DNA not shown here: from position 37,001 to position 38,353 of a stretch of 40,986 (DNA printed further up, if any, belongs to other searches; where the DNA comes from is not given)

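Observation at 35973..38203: Radical SAM/SPASM maturase translationally coupled (GTGA) to a Cys-rich TSP3-repeat Ca-binding lipoprotein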

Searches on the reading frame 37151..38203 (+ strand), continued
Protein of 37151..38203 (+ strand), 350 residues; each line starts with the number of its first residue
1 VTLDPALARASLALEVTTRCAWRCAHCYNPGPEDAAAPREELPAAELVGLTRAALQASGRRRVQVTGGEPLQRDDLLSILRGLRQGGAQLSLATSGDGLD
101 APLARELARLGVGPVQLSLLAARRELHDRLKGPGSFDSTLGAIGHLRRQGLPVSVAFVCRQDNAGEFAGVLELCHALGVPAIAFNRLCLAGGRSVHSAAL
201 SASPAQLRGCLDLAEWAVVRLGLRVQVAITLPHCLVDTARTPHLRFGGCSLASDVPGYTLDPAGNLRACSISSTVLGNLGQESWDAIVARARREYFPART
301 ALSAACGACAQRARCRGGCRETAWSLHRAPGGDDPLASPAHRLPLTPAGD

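Call 21: find_related_loci(query=A2, collection=genome_contigs, flank=5000)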
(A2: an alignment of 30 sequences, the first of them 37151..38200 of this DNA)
Query A2 (350 aa) in genome_contigs; peptide patterns used: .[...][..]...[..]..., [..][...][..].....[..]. (x = any residue, [..] = any of these).
600 stretches matched a pattern (row limit reached: there are more); 476 encode a relative of the query (tblastn E <= 1e-3); the best 80 are kept; 80 distinct loci.
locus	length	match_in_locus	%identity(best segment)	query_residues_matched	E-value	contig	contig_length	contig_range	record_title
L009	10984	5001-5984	46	9-336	5e-88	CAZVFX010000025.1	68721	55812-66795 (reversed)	MAG TPA_asm: uncultured Myxococcales bacterium isolate binchicken_co141_516 genome assembly, contig: NODE_1590_length_68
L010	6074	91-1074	50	11-337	5e-84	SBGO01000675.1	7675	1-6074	MAG: Deltaproteobacteria bacterium isolate M1802 scaffold_1565_1, whole genome shotgun sequence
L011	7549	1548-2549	49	1-340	2e-76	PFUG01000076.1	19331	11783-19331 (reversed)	MAG: Deltaproteobacteria bacterium CG_4_9_14_3_um_filter_63_12 CG_4_9_14_3_um_filter_150_scaffold_2413_c, whole genome s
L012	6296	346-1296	40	12-325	2e-65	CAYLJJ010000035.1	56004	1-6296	MAG TPA_asm: uncultured Nannocystaceae bacterium isolate binchicken_co141_483 genome assembly, contig: NODE_2344_length_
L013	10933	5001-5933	41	12-323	2e-63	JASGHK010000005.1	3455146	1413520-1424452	MAG: Myxococcales bacterium isolate 5N171 JMF-2111-06-0005.ont.bin.171_4, whole genome shotgun sequence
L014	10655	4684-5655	42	12-336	7e-63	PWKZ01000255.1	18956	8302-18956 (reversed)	MAG: Bradymonadales bacterium isolate CSSed10_215 CS-Sed10-C5484, whole genome shotgun sequence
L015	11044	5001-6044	37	12-343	4e-61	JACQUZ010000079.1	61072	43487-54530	MAG: Deltaproteobacteria bacterium isolate NC_groundwater_1450_Ag_S-0.65um_64_25 S_p65_S5_coassembly_k141_2622544, whole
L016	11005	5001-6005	39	12-336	4e-61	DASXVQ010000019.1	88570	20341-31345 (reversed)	MAG TPA_asm: Myxococcales bacterium isolate SMAG_U4749 k141_365801, whole genome shotgun sequence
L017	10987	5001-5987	38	12-336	2e-61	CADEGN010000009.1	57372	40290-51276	MAG: uncultured Myxococcales bacterium isolate Myxococcales sp. RBC066 genome assembly, contig: MAG066_9, whole genome s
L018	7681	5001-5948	41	6-323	5e-61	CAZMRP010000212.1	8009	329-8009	MAG TPA_asm: uncultured Myxococcales bacterium isolate binchicken_co60_5 genome assembly, contig: NODE_13128_length_8009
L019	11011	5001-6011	36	12-348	6e-61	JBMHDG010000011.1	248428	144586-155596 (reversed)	MAG: Myxococcota bacterium isolate xHP1_bin.191 c_000000000011, whole genome shotgun sequence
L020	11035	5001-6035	37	1-342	2e-60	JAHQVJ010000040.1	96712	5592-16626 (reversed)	MAG: Myxococcales bacterium isolate MAG.005 Posi_005-P12689, whole genome shotgun sequence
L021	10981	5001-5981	38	11-336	3e-60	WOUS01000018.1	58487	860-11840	MAG: Anaerolineaceae bacterium isolate X2_MetaBAT.10 scaffold_380, whole genome shotgun sequence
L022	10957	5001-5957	41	10-323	3e-60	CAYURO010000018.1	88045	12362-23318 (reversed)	MAG TPA_asm: uncultured Enterobacteriaceae bacterium isolate SRP272421_co4_693 genome assembly, contig: NODE_292_length_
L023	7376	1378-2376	39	6-336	8e-60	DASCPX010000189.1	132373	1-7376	MAG TPA_asm: Myxococcota bacterium isolate Fu_MAG_56 c_000001542750, whole genome shotgun sequence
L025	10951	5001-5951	38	12-325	6e-59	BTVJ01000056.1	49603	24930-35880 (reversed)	MAG: Myxococcales bacterium AMX-MBFR-64 DNA, sequence056, whole genome shotgun sequence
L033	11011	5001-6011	35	12-347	2e-56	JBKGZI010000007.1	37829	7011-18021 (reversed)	MAG: Persicimonas sp. isolate C5M10_1 NODE_249_length_37829_cov_9.221131, whole genome shotgun sequence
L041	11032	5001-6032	36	9-349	2e-53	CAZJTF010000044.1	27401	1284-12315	MAG TPA_asm: uncultured Planctomycetales bacterium isolate binchicken_co235_68 genome assembly, contig: NODE_4255_length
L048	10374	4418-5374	33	12-325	2e-52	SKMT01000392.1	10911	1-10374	MAG: Myxococcales bacterium isolate CSSed162cmA_256 CSSed16-2cmA-21146, whole genome shotgun sequence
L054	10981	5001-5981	38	11-336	2e-51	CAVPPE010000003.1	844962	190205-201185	MAG: uncultured Chloroflexia bacterium isolate MFD09964.bin.1.215 genome assembly, contig: contig_17550, whole genome sh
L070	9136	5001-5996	33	9-341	7e-48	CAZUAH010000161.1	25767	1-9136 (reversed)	MAG TPA_asm: uncultured Pirellulaceae bacterium isolate SRP077602_co5_269 genome assembly, contig: NODE_9465_length_2576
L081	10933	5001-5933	31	11-323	8e-45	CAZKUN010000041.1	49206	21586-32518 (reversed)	MAG TPA_asm: uncultured Armatimonadia bacterium isolate SRP308112_co1_172 genome assembly, contig: NODE_698_length_49206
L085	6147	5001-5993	35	5-336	5e-52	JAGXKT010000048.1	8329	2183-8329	MAG: Phycisphaerae bacterium isolate GSL_GB14_14 NODE_1243_length_8329_cov_13.2249, whole genome shotgun sequence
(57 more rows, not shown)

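Call 25: search_protein_families(library=ncbifam, proteins=[L014:3930-4655:+, L025:4222-4965:+, L019:4333-4944:+, L033:4362-4946:+, L021:4297-4977:+, L054:4267-4974:+, L070:4193-4975:+, L081:4259-4966:+], max_evalue=0.1)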
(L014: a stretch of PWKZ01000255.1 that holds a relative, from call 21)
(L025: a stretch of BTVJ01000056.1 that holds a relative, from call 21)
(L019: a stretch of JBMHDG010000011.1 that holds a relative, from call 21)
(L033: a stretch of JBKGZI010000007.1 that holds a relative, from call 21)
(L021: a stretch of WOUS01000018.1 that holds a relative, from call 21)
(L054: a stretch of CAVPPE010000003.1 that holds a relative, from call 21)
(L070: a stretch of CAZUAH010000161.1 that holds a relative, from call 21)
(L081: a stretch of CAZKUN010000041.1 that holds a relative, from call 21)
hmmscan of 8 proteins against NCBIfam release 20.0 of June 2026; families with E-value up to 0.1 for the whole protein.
L014:3930-4655:+ (242 aa): 0 families

L025:4222-4965:+ (248 aa): 0 families

L019:4333-4944:+ (204 aa): 0 families

L033:4362-4946:+ (195 aa): 1 family
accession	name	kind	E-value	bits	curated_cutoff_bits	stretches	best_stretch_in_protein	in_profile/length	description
NF041939.2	LsoB_effector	equivalog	0.037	14.7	60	1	36-56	7-24/43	small effector protein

L021:4297-4977:+ (227 aa): 2 families
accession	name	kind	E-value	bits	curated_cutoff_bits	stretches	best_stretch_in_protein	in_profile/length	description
TIGR01409.1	TAT_signal_seq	domain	0.0017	18.6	16.7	1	3-28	1-24/29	twin-arginine translocation signal domain-containing protein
TIGR04519.1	MoCo_extend_TAT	equivalog_domain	0.0037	17.2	20.6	0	51-77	1-27/45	TAT-variant-translocated molybdopterin oxidoreductase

L054:4267-4974:+ (236 aa): 0 families

L070:4193-4975:+ (261 aa): 1 family
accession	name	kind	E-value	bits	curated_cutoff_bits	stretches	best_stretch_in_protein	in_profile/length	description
NF033606.1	heat_AAA_ClpK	exception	0.046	11.5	1900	1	188-258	495-564/949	heat shock survival AAA family ATPase ClpK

L081:4259-4966:+ (236 aa): 0 families

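Call 26: search_protein_families(library=pfam, proteins=[L014:3930-4655:+, L025:4222-4965:+, L019:4333-4944:+, L033:4362-4946:+, L021:4297-4977:+, L054:4267-4974:+, L070:4193-4975:+, L081:4259-4966:+], max_evalue=0.1)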
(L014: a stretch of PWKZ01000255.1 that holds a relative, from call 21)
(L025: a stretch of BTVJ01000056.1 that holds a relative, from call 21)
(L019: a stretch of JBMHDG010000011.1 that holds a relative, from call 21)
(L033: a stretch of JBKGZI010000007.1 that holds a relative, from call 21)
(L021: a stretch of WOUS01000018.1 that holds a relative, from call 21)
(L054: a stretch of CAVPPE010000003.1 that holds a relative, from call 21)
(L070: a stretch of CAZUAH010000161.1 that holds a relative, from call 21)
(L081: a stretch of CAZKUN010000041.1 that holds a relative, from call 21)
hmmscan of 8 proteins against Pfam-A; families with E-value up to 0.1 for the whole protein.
L014:3930-4655:+ (242 aa): 0 families

L025:4222-4965:+ (248 aa): 0 families

L019:4333-4944:+ (204 aa): 0 families

L033:4362-4946:+ (195 aa): 0 families

L021:4297-4977:+ (227 aa): 2 families
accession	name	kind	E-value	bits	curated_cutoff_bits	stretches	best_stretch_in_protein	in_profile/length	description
PF02268.21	TFIIA_gamma_N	-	0.016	15.7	33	0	85-111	17-43/47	Transcription initiation factor IIA, gamma subunit, helical domain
PF10518.14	TAT_signal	-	0.069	13.6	22.7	0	3-19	2-18/21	TAT (twin-arginine translocation) pathway signal sequence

L054:4267-4974:+ (236 aa): 0 families

L070:4193-4975:+ (261 aa): 0 families

L081:4259-4966:+ (236 aa): 2 families
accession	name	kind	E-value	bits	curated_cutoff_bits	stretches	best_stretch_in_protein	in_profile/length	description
PF17200.10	sCache_2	-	0.037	14.4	25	0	168-206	14-52/155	Single Cache domain 2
PF09851.14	SHOCT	-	0.038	14.2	27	0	125-141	2-18/28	Short C-terminal domain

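Call 29: search_protein_families(library=pfam, proteins=[L014:5703-7979:+, L012:1257-3503:+, L033:6087-8300:+, L048:6172-8418:+, L041:3464-4984:+, L085:3523-4992:+], max_evalue=0.01)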
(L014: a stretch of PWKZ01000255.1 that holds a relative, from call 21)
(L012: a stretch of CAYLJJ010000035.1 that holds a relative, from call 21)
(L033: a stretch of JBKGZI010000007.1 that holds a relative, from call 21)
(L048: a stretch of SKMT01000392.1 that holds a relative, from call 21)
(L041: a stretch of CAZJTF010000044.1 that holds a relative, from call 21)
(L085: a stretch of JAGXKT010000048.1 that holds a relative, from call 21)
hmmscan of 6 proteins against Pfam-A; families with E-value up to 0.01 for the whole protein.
L014:5703-7979:+ (759 aa): 2 families
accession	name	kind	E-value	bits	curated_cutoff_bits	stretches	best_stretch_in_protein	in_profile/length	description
PF04055.27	Radical_SAM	-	1.9e-16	61.1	29.5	1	194-367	2-166/166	Radical SAM superfamily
PF02310.24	B12-binding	-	8.7e-09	35.7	32.1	1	52-142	33-119/121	B12 binding domain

L012:1257-3503:+ (749 aa): 3 families
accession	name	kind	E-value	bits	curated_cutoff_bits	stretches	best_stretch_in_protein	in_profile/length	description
PF04055.27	Radical_SAM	-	1.6e-18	67.9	29.5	1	219-385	2-164/166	Radical SAM superfamily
PF02310.24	B12-binding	-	5.5e-10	39.6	32.1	1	61-167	18-119/121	B12 binding domain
PF01135.25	PCMT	-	0.00018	21.8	20.3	1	611-729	70-194/210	Protein-L-isoaspartate(D-aspartate) O-methyltransferase (PCMT)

L033:6087-8300:+ (738 aa): 3 families
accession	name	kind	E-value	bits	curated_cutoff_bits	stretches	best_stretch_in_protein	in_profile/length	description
PF04055.27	Radical_SAM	-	8.2e-17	62.3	29.5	1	189-357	2-166/166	Radical SAM superfamily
PF02310.24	B12-binding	-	2.4e-10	40.7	32.1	1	32-135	19-117/121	B12 binding domain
PF01135.25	PCMT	-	8.3e-09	36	20.3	1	518-709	3-191/210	Protein-L-isoaspartate(D-aspartate) O-methyltransferase (PCMT)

L048:6172-8418:+ (749 aa): 3 families
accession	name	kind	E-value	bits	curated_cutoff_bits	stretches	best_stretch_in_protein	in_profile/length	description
PF04055.27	Radical_SAM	-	5.8e-18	66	29.5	1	202-370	2-166/166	Radical SAM superfamily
PF01135.25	PCMT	-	8.9e-14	52.2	20.3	1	531-731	3-200/210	Protein-L-isoaspartate(D-aspartate) O-methyltransferase (PCMT)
PF02310.24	B12-binding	-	2.3e-11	44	32.1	1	45-151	19-120/121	B12 binding domain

L041:3464-4984:+ (507 aa): 0 families

L085:3523-4992:+ (490 aa): 0 families

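Call 30: search_protein_families(library=ncbifam, proteins=[L014:5703-7979:+, L012:1257-3503:+, L033:6087-8300:+, L041:3464-4984:+, L021:5001-5981:+, L014:4684-5655:+], max_evalue=0.001)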
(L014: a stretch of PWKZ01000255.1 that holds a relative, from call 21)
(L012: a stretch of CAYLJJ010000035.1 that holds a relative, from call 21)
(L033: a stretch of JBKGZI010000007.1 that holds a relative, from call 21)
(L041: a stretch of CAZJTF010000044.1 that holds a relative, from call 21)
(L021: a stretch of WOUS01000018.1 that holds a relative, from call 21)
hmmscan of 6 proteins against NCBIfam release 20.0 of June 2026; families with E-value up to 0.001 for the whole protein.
L014:5703-7979:+ (759 aa): 19 families
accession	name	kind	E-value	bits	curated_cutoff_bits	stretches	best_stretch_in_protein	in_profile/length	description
TIGR04013.1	B12_SAM_MJ_1487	hypoth_equivalog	5e-23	81.6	251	2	85-216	50-177/382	TIGR04013 family B12-binding domain/radical SAM domain-containing protein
NF050148.1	rSAM_ApyD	equivalog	5.5e-20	71.3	750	1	63-375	64-371/645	RiPP biosynthesis radical SAM protein ApyD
NF033070.1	rSAM_AprD4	equivalog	1.3e-16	60.6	500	1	164-396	168-388/456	AprD4 family radical SAM diol-dehydratase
TIGR04072.2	rSAM_ladder_B12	equivalog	1.5e-15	56.8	360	1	97-371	92-350/443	lipid biosynthesis B12-binding/radical SAM protein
TIGR04479.1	bcpD_PhpK_rSAM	subfamily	1.6e-15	56.5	600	1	185-369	236-408/504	PhpK family radical SAM P-methyltransferase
TIGR02026.1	BchE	equivalog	5.9e-15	55.1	481.35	1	162-367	166-362/497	magnesium-protoporphyrin IX monomethyl ester anaerobic oxidative cyclase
NF038361.1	rSAM_Sden_1168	equivalog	1.8e-14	53.2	575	1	63-370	130-451/560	Sden_1168 family B12-binding radical SAM P-methyltransferase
TIGR03471.1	HpnJ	equivalog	5e-12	45.4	577.6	1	191-370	198-365/472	hopanoid biosynthesis associated radical SAM protein HpnJ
TIGR03975.1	rSAM_ocin_1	subfamily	8.4e-12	44.4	281.85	1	67-368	122-428/606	RiPP maturation radical SAM C-methyltransferase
TIGR04014.1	B12_SAM_MJ_0865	equivalog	7.8e-11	41.4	360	1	127-370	89-336/434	methyl-coenzyme M reductase glutamine C-methyltransferase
TIGR04367.1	HpnR_B12_rSAM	equivalog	1.3e-10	40.4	650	1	88-357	74-339/490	hopanoid C-3 methylase HpnR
TIGR00089.1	TIGR00089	subfamily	1.6e-09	37.1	251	1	304-369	254-317/429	MiaB/RimO family radical SAM methylthiotransferase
NF033712.0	B12_rSAM_KedN5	subfamily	8.8e-09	34.1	700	1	196-235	201-240/624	KedN5 family methylcobalamin-dependent radical SAM C-methyltransferase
TIGR04385.1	B12_rSAM_cofa1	equivalog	4.6e-08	32.7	450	1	96-392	91-388/438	B12 lower ligand biosynthesis radical SAM protein BzaD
TIGR04428.1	B12_rSAM_trp_MT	equivalog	1.3e-06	27.1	500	1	194-366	220-394/558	tryptophan 2-C-methyltransferase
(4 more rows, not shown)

L012:1257-3503:+ (749 aa): 22 families
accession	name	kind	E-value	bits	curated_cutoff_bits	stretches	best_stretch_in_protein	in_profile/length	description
TIGR04013.1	B12_SAM_MJ_1487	hypoth_equivalog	2.9e-19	69.1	251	1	110-243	53-179/382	TIGR04013 family B12-binding domain/radical SAM domain-containing protein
TIGR04072.2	rSAM_ladder_B12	equivalog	6.5e-18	64.6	360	1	127-416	96-370/443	lipid biosynthesis B12-binding/radical SAM protein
TIGR04479.1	bcpD_PhpK_rSAM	subfamily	5.3e-16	58.1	600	1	210-389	236-408/504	PhpK family radical SAM P-methyltransferase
TIGR04367.1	HpnR_B12_rSAM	equivalog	1.7e-15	56.5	650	1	70-363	34-330/490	hopanoid C-3 methylase HpnR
NF050148.1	rSAM_ApyD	equivalog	2.5e-15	55.9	750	1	113-398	87-374/645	RiPP biosynthesis radical SAM protein ApyD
TIGR02026.1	BchE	equivalog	9.6e-15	54.4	481.35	1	60-353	25-332/497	magnesium-protoporphyrin IX monomethyl ester anaerobic oxidative cyclase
TIGR03471.1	HpnJ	equivalog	2.3e-13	49.9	577.6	1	217-393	199-368/472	hopanoid biosynthesis associated radical SAM protein HpnJ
TIGR03975.1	rSAM_ocin_1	subfamily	2.5e-13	49.4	281.85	1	103-390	132-430/606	RiPP maturation radical SAM C-methyltransferase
NF033070.1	rSAM_AprD4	equivalog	5.1e-12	45.4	500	1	192-416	173-388/456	AprD4 family radical SAM diol-dehydratase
TIGR04014.1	B12_SAM_MJ_0865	equivalog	1.7e-11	43.6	360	1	86-390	26-336/434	methyl-coenzyme M reductase glutamine C-methyltransferase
NF045585.1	rSAM_slr0320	equivalog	3e-11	42.5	775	1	219-424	239-439/511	photosystem II high light acclimation radical SAM protein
TIGR04385.1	B12_rSAM_cofa1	equivalog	8e-11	41.8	450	1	60-415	23-391/438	B12 lower ligand biosynthesis radical SAM protein BzaD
TIGR00089.1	TIGR00089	subfamily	3.3e-10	39.3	251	1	217-390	142-318/429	MiaB/RimO family radical SAM methylthiotransferase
NF010549.0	PRK13942.1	equivalog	1.7e-08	34.2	282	1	541-746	6-213/215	protein-L-isoaspartate O-methyltransferase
NF038361.1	rSAM_Sden_1168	equivalog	1.8e-08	33.4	575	1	214-390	281-451/560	Sden_1168 family B12-binding radical SAM P-methyltransferase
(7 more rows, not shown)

L033:6087-8300:+ (738 aa): 25 families
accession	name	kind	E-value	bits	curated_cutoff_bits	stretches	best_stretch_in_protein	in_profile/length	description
NF033070.1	rSAM_AprD4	equivalog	2.5e-22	79.4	500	1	188-388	199-390/456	AprD4 family radical SAM diol-dehydratase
TIGR04013.1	B12_SAM_MJ_1487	hypoth_equivalog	5.4e-21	74.9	251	1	76-227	47-193/382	TIGR04013 family B12-binding domain/radical SAM domain-containing protein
TIGR04072.2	rSAM_ladder_B12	equivalog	7.5e-21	74.3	360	1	86-360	86-349/443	lipid biosynthesis B12-binding/radical SAM protein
NF050148.1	rSAM_ApyD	equivalog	8.9e-20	70.6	750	1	81-368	85-374/645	RiPP biosynthesis radical SAM protein ApyD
TIGR04479.1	bcpD_PhpK_rSAM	subfamily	4.1e-19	68.3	600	1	180-359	236-408/504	PhpK family radical SAM P-methyltransferase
TIGR03471.1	HpnJ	equivalog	1.4e-17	63.7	577.6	1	87-363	85-368/472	hopanoid biosynthesis associated radical SAM protein HpnJ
TIGR04385.1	B12_rSAM_cofa1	equivalog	4.5e-17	62.4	450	1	30-387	23-393/438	B12 lower ligand biosynthesis radical SAM protein BzaD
TIGR04014.1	B12_SAM_MJ_0865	equivalog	1.2e-16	60.6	360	1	102-360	71-336/434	methyl-coenzyme M reductase glutamine C-methyltransferase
TIGR04367.1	HpnR_B12_rSAM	equivalog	1.2e-16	60.3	650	1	44-359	38-351/490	hopanoid C-3 methylase HpnR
NF033712.0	B12_rSAM_KedN5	subfamily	1.7e-16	59.6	700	2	191-351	201-361/624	KedN5 family methylcobalamin-dependent radical SAM C-methyltransferase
TIGR02026.1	BchE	equivalog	5.7e-16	58.4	481.35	1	30-377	25-379/497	magnesium-protoporphyrin IX monomethyl ester anaerobic oxidative cyclase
TIGR03975.1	rSAM_ocin_1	subfamily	1.1e-13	50.5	281.85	1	75-354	132-424/606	RiPP maturation radical SAM C-methyltransferase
NF010549.0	PRK13942.1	equivalog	2.2e-13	50.2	282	1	515-729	4-213/215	protein-L-isoaspartate O-methyltransferase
NF038361.1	rSAM_Sden_1168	equivalog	2.3e-13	49.5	575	1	72-360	143-451/560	Sden_1168 family B12-binding radical SAM P-methyltransferase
TIGR04428.1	B12_rSAM_trp_MT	equivalog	3.6e-12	45.4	500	1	187-363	218-401/558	tryptophan 2-C-methyltransferase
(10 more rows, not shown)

L041:3464-4984:+ (507 aa): 0 families

L021:5001-5981:+ (327 aa): 54 families (the best 25 are shown)
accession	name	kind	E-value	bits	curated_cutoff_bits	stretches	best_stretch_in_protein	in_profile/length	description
TIGR03962.1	mycofact_rSAM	equivalog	1.2e-25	90.4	265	1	2-315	14-318/339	mycofactocin radical SAM maturase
TIGR04055.1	rSAM_NirJ2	equivalog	8.1e-25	88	500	1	5-326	5-320/326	putative heme d1 biosynthesis radical SAM protein NirJ2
TIGR04054.1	rSAM_NirJ1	equivalog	1.4e-23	83.1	650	1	3-215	39-244/387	putative heme d1 biosynthesis radical SAM protein NirJ1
TIGR04545.1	rSAM_ahbD_hemeb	equivalog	5.5e-23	81.9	500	1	4-199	4-194/339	heme b synthase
TIGR02109.1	PQQ_syn_pqqE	equivalog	3.8e-22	78.7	381.35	1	2-326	9-328/358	pyrroloquinoline quinone biosynthesis protein PqqE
TIGR04546.1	rSAM_ahbC_deAc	equivalog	5.8e-20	71.4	650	1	3-214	42-246/390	12,18-didecarboxysiroheme deacetylase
TIGR04303.1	GeoRSP_rSAM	equivalog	1.4e-19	70.9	400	1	5-326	10-322/325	GeoRSP system radical SAM/SPASM protein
TIGR04051.1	rSAM_NirJ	equivalog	1.4e-19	70.3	515.45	1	3-205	5-200/354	heme d1 biosynthesis radical SAM protein NirJ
TIGR04251.1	SCM_rSAM_ScmF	equivalog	5.8e-19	68.7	400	1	2-200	6-204/353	SynChlorMet cassette radical SAM/SPASM protein ScmF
TIGR04053.2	TIGR04053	equivalog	5.8e-19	68.6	395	1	2-206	10-213/366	TIGR04053 family radical SAM/SPASM domain-containing protein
TIGR04250.1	SCM_rSAM_ScmE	equivalog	1.6e-17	63.5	400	1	4-166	7-164/358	SynChlorMet cassette radical SAM/SPASM protein ScmE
TIGR04340.1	rSAM_ACGX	hypoth_equivalog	2e-17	63.4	400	1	3-188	6-190/341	radical SAM/SPASM domain protein, ACGX system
NF038332.1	rSAM_rare_HxsC4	exception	3.3e-17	62.6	500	1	7-205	21-219/335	radical SAM protein HxsC4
TIGR04347.1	pseudo_SAM_Halo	equivalog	7e-17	61.8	525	1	3-202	41-233/390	TIGR04347 family pseudo-SAM/SPASM protein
TIGR04317.1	W_rSAM_matur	equivalog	2.3e-16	59.9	380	1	2-179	6-183/349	tungsten cofactor oxidoreductase radical SAM maturase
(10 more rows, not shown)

L014:4684-5655:+ (324 aa): 50 families (the best 25 are shown)
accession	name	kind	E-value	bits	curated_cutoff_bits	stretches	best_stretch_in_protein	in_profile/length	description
TIGR03962.1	mycofact_rSAM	equivalog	8.7e-28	97.5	265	1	2-310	15-316/339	mycofactocin radical SAM maturase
TIGR04055.1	rSAM_NirJ2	equivalog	3e-25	89.5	500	1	4-312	5-308/326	putative heme d1 biosynthesis radical SAM protein NirJ2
TIGR04251.1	SCM_rSAM_ScmF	equivalog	1.5e-24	87.1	400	1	3-307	8-321/353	SynChlorMet cassette radical SAM/SPASM protein ScmF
TIGR02109.1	PQQ_syn_pqqE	equivalog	5.6e-24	84.7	381.35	1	3-323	11-328/358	pyrroloquinoline quinone biosynthesis protein PqqE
TIGR04303.1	GeoRSP_rSAM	equivalog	1.1e-23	84.3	400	1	6-323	12-322/325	GeoRSP system radical SAM/SPASM protein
TIGR04545.1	rSAM_ahbD_hemeb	equivalog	3e-21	76.2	500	1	3-184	4-182/339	heme b synthase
TIGR04053.2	TIGR04053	equivalog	7.1e-21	74.9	395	1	3-174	12-183/366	TIGR04053 family radical SAM/SPASM domain-containing protein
TIGR04347.1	pseudo_SAM_Halo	equivalog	1.2e-20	74.2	525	1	4-181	43-216/390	TIGR04347 family pseudo-SAM/SPASM protein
NF045574.1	sacti_mat_StsB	exception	2.4e-20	72.8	625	1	5-315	102-403/466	StsB family radical SAM/SPASM domain sactipeptide maturase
TIGR04051.1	rSAM_NirJ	equivalog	5e-19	68.5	515.45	1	4-182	7-181/354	heme d1 biosynthesis radical SAM protein NirJ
TIGR02668.1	moaA_archaeal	equivalog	7.8e-19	67.8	325.25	1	3-174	14-183/303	GTP 3',8-cyclase MoaA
TIGR04340.1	rSAM_ACGX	hypoth_equivalog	1.9e-18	66.8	400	1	3-185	7-190/341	radical SAM/SPASM domain protein, ACGX system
TIGR04250.1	SCM_rSAM_ScmE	equivalog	1.3e-17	63.8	400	1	2-191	6-193/358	SynChlorMet cassette radical SAM/SPASM protein ScmE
NF012164.0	AlbA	equivalog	1.3e-16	60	850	1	3-303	117-403/442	subtilosin maturase AlbA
TIGR02666.1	moaA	equivalog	4.7e-16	58.7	284.05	1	5-166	16-182/336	GTP 3',8-cyclase MoaA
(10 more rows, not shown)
